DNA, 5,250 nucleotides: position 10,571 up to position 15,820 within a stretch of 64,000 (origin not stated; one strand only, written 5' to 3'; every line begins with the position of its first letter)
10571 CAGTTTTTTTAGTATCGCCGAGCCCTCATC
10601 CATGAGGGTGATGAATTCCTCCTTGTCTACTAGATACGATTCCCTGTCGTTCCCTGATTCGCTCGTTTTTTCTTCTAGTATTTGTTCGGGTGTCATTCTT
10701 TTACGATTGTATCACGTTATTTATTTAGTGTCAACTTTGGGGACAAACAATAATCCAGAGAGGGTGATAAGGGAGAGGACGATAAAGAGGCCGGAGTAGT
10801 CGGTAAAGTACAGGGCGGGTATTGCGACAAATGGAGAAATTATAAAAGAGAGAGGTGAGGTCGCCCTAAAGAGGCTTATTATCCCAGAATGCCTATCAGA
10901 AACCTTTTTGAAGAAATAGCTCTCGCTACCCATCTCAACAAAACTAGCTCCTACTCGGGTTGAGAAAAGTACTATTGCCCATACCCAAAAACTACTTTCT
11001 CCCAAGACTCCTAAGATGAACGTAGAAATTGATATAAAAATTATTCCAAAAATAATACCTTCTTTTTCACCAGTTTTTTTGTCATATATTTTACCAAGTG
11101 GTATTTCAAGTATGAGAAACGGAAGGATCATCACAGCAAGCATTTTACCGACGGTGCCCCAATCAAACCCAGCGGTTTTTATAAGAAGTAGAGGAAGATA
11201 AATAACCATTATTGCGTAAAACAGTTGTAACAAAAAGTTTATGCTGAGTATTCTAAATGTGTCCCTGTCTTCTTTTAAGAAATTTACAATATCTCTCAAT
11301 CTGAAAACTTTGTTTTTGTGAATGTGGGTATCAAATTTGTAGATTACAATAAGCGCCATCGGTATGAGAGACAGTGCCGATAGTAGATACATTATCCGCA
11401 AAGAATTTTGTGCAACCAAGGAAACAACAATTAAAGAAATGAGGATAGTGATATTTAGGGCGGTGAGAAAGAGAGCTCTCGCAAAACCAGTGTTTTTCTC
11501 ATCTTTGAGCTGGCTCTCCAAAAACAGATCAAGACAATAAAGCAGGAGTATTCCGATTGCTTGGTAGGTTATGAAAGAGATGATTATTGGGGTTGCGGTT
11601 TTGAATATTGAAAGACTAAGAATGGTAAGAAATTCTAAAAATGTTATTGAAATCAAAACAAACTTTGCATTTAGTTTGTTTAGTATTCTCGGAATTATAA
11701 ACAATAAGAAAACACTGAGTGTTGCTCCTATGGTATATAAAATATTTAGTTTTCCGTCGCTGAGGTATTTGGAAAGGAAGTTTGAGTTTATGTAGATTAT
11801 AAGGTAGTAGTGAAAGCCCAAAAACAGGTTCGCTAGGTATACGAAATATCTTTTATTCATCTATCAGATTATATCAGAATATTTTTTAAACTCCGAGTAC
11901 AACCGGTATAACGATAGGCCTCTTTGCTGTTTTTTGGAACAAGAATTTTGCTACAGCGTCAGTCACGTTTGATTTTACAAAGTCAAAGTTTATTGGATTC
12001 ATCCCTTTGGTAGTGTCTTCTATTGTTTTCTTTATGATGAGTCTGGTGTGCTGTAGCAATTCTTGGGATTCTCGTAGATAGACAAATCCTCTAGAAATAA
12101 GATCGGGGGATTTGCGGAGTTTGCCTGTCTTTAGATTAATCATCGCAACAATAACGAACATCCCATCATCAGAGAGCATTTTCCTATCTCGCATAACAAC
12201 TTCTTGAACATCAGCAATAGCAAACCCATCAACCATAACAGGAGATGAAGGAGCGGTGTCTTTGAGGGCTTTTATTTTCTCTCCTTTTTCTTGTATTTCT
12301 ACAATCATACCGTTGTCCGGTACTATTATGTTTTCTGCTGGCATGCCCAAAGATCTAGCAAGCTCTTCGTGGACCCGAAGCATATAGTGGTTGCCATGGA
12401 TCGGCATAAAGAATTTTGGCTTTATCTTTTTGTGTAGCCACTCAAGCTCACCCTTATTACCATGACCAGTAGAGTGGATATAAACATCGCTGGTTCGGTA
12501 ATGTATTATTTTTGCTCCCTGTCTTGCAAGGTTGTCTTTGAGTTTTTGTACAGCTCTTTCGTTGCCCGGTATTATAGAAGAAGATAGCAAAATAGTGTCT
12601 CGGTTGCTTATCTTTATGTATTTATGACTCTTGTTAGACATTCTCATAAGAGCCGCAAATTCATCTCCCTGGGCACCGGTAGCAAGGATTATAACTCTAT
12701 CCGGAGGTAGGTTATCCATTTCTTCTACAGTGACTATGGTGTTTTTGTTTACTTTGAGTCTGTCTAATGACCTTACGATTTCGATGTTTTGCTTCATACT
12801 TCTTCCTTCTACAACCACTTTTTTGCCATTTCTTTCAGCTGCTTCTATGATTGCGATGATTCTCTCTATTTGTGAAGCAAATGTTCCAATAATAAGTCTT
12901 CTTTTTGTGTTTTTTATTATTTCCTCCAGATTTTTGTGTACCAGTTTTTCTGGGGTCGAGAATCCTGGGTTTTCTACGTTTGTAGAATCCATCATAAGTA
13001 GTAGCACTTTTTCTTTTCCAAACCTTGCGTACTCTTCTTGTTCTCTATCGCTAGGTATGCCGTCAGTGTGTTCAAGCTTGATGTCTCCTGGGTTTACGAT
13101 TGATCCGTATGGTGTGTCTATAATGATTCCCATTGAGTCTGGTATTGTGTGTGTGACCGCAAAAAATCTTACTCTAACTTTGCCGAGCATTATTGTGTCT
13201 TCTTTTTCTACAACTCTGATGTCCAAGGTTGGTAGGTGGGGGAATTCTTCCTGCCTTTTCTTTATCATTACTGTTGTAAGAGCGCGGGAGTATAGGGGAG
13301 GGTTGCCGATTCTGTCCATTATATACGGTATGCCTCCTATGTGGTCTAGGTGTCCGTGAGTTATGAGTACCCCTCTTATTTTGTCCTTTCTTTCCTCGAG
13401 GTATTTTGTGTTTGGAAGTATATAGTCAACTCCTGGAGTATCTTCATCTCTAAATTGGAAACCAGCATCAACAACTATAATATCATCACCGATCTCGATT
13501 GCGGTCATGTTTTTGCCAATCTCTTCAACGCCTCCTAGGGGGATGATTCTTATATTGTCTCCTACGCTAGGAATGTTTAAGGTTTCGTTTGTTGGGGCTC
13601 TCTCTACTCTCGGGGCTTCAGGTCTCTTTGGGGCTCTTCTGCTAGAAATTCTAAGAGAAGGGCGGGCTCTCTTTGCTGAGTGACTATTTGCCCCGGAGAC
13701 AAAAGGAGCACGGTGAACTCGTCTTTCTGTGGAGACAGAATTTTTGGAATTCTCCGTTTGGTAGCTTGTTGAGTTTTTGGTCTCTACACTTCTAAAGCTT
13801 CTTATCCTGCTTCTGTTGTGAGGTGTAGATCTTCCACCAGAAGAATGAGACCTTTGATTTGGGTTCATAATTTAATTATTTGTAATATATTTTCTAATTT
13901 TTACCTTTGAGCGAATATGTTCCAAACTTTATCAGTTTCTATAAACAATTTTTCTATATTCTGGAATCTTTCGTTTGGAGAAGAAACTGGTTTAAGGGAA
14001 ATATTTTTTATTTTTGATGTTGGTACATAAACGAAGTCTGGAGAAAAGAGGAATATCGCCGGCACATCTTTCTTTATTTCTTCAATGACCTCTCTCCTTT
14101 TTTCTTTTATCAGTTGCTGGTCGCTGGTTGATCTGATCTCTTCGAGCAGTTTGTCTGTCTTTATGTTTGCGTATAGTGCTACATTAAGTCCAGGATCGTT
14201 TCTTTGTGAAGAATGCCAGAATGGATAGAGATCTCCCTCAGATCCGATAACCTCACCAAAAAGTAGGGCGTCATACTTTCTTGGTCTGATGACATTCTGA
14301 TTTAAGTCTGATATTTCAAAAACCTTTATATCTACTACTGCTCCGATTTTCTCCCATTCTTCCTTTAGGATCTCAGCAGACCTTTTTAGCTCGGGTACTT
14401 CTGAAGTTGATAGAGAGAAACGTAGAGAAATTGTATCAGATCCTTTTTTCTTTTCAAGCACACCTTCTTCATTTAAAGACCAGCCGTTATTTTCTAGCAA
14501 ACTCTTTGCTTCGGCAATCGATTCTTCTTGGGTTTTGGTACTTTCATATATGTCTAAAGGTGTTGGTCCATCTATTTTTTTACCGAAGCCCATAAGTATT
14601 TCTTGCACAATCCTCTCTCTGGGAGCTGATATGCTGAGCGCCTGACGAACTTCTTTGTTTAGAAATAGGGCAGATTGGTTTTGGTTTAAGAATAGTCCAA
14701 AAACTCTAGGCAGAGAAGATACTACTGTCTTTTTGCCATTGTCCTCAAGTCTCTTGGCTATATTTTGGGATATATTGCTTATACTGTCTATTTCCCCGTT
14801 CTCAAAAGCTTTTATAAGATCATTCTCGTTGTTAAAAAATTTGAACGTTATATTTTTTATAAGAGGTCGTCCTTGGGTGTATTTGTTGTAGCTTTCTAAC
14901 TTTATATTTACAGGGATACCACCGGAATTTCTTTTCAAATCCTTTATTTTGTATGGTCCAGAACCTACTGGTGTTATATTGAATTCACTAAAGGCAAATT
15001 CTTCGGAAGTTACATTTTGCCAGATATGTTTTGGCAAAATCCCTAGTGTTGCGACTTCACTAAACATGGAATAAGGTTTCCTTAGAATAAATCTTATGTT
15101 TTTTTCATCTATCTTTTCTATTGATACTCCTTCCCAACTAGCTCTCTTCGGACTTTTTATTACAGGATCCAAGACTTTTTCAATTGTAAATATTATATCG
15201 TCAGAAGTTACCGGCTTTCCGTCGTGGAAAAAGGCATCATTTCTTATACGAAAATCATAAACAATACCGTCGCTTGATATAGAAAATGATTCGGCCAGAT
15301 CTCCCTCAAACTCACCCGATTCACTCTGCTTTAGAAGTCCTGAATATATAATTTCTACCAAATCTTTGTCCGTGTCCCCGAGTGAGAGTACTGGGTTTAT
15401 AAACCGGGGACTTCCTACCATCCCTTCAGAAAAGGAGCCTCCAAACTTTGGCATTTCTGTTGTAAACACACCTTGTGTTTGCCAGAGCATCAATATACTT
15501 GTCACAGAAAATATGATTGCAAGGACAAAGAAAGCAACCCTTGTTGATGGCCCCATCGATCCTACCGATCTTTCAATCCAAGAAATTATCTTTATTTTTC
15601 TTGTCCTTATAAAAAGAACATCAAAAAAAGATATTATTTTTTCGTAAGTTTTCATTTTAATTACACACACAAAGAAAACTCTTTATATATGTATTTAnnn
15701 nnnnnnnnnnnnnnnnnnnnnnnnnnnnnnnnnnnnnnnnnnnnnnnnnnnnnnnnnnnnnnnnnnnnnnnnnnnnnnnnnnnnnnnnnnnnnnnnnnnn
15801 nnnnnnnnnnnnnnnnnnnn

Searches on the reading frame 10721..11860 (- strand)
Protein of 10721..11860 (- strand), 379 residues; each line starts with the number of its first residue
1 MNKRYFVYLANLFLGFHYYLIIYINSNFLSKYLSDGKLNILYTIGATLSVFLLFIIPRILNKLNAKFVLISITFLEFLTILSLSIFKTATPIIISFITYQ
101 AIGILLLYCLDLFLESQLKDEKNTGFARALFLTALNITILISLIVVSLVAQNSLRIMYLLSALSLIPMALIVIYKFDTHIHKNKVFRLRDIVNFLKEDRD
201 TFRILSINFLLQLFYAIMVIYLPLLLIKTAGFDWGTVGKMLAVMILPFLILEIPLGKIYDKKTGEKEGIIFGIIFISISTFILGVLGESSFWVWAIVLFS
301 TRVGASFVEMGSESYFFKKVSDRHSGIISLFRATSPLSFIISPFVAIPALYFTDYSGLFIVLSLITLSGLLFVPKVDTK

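Call 17: search_protein_families(library=pfam, proteins=[window:10721-11860:-], max_evalue=0.001)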
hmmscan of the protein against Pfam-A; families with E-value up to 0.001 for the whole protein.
window:10721-11860:- (379 aa): 1 family
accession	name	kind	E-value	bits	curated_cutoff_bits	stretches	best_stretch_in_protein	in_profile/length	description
PF07690.21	MFS_1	-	1.3e-20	74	33.4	2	8-318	2-321/347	Major Facilitator Superfamily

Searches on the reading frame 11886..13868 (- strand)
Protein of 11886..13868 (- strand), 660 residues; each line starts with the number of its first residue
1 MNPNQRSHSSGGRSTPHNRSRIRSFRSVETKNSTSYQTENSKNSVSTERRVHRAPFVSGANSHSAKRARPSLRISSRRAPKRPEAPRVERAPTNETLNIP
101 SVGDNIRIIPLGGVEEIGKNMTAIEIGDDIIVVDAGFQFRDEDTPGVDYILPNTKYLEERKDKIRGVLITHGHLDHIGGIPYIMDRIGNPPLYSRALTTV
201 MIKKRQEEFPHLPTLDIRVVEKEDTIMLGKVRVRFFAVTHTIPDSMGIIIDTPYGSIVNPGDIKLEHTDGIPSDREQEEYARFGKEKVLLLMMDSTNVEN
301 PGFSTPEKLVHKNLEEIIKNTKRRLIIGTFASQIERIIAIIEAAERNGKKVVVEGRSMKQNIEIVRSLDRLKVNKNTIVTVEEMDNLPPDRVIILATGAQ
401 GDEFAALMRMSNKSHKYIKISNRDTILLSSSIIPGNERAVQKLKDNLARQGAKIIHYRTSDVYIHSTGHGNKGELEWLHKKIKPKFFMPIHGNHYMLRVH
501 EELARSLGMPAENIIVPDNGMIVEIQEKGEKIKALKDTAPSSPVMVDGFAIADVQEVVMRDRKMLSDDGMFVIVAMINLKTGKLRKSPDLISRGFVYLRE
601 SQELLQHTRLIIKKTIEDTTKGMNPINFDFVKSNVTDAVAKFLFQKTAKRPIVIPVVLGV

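Call 17: search_protein_families(library=pfam, proteins=[window:11886-13868:-], max_evalue=0.001)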
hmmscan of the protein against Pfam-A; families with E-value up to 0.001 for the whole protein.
window:11886-13868:- (660 aa): 5 families
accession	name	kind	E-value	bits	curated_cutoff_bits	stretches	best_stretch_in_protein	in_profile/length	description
PF22505.1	RNase_J_b_CASP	-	3.5e-41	140.4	27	1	322-447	1-126/126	Ribonuclease J, beta-CASP domain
PF17770.6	RNase_J_C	-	1.1e-25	91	23.8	1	558-660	1-102/102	Ribonuclease J C-terminal domain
PF00753.33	Lactamase_B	-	1e-14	55.3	22.7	1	119-281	6-170/196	Metallo-beta-lactamase superfamily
PF12706.13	Lactamase_B_2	-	3.7e-11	43.5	27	1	131-265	3-145/200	Beta-lactamase superfamily domain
PF07521.17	RMMBL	-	0.0001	22.6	21.6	1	465-513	12-59/63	Zn-dependent metallo-hydrolase RNA specificity domain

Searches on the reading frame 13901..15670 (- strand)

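Call 17: search_protein_families(library=pfam, proteins=[window:13901-15670:-], max_evalue=0.001)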
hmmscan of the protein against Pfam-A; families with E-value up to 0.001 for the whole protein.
window:13901-15670:- (589 aa): 1 family
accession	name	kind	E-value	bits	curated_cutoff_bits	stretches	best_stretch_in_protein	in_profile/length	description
PF00496.27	SBP_bac_5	-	1.5e-66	225.4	32.4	1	120-487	1-363/368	Bacterial extracellular solute-binding proteins, family 5 Middle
